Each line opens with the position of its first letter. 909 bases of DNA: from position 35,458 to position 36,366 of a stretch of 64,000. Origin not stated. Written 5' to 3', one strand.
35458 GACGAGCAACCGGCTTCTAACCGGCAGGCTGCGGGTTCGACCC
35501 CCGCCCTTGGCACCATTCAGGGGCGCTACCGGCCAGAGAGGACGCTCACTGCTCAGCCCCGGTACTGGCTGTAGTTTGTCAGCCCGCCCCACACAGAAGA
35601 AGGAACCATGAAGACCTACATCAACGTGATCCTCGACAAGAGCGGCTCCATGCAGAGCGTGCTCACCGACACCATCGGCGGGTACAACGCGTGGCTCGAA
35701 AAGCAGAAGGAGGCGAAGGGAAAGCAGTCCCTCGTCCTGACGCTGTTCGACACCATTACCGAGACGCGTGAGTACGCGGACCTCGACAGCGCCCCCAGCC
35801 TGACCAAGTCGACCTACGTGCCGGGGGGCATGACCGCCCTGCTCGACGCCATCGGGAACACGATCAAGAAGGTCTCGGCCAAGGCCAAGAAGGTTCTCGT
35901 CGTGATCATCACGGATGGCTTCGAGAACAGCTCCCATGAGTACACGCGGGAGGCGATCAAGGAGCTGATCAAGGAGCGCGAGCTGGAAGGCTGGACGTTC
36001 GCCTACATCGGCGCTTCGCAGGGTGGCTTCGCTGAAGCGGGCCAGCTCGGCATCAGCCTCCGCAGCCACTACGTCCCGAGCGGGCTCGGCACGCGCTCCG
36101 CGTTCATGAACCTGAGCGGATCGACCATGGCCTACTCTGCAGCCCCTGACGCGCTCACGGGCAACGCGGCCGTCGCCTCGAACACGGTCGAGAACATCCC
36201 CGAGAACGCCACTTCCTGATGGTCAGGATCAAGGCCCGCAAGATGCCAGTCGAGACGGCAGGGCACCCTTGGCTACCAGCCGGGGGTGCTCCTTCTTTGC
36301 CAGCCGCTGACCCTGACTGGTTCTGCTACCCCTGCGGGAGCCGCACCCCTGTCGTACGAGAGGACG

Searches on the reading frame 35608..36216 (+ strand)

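Call 32: search_protein_families(library=pfam, proteins=[window:35608-36216:+], max_evalue=0.001)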
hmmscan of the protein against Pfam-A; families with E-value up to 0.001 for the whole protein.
window:35608-36216:+ (203 aa): 1 family
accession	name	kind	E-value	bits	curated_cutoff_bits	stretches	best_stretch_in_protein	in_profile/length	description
PF05762.20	VWA_CoxE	-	0.00039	20.4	26.4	1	7-121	61-176/222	VWA domain containing CoxE-like protein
